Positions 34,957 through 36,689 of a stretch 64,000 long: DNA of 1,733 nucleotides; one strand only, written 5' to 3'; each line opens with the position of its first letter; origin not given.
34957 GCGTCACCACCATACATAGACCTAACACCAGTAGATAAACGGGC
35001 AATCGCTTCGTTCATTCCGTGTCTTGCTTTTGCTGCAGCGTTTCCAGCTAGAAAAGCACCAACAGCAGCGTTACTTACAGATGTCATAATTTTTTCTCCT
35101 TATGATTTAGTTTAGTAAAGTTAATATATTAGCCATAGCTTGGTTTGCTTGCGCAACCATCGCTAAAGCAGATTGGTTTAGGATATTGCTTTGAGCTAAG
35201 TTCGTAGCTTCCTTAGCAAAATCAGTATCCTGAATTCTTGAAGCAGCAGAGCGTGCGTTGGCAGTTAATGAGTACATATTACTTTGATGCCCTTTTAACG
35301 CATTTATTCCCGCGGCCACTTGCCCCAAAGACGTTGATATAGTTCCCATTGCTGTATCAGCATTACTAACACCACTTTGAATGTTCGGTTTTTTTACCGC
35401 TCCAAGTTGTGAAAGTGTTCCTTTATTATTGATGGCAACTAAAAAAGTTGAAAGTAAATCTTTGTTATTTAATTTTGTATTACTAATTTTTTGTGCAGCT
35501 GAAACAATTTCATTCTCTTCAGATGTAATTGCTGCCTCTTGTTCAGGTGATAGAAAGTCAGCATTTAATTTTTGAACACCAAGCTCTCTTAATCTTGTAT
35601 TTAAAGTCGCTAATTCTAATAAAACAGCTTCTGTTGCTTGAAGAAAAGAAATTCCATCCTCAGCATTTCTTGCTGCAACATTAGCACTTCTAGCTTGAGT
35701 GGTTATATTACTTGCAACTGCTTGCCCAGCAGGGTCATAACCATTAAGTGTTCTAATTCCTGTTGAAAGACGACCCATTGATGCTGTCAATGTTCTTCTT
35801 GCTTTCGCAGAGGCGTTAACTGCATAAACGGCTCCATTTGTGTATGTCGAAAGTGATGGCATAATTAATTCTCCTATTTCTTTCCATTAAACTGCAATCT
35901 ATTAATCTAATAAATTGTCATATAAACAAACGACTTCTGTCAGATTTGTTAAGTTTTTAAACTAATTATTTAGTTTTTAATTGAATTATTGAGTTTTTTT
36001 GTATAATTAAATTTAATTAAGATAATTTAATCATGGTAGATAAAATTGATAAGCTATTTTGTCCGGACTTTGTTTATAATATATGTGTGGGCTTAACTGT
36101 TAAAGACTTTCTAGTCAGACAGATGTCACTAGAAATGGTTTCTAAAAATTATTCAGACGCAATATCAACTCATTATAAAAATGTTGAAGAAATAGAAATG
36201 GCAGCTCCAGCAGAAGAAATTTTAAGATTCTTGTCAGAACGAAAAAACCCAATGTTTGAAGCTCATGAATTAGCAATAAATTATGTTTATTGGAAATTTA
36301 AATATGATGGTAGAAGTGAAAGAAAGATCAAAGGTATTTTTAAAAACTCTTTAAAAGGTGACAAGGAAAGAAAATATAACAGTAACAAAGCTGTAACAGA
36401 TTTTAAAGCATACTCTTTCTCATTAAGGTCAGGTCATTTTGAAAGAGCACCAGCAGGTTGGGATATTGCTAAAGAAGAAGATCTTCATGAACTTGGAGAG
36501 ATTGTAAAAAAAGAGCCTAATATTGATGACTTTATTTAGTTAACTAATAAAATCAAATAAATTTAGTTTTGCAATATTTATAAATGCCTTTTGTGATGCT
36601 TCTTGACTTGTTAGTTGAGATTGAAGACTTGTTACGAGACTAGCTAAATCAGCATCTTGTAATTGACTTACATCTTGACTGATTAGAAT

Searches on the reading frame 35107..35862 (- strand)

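Call 9: search_protein_families(library=pfam, proteins=[window:35107-35862:-])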
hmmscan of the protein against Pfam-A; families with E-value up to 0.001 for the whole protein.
window:35107-35862:- (251 aa): 2 families
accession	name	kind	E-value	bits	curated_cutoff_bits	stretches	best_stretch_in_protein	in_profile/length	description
PF00669.25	Flagellin_N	-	9.7e-14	52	26.6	1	17-138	13-135/139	Bacterial flagellin N-terminal helical region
PF00700.27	Flagellin_C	-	4.2e-11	43.5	23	1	167-250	3-86/86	Bacterial flagellin C-terminal helical region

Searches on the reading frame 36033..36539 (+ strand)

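Call 9: search_protein_families(library=pfam, proteins=[window:36033-36539:+])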
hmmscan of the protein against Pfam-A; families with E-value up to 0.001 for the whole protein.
window:36033-36539:+ (168 aa): 0 families

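Call 42: search_protein_families(library=pfam, proteins=[window:36033-36539:+], max_evalue=0.01)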
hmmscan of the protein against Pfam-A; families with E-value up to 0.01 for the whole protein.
window:36033-36539:+ (168 aa): 0 families

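Call 65: search_protein_families(library=pfam, proteins=[window:36033-36539:+], max_evalue=5)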
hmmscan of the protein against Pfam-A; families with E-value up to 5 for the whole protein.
window:36033-36539:+ (168 aa): 1 family
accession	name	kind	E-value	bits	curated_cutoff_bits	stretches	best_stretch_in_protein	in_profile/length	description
PF09603.15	Fib_succ_major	-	0.078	13.7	33.9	1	119-161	50-88/187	Fibrobacter succinogenes major domain (Fib_succ_major)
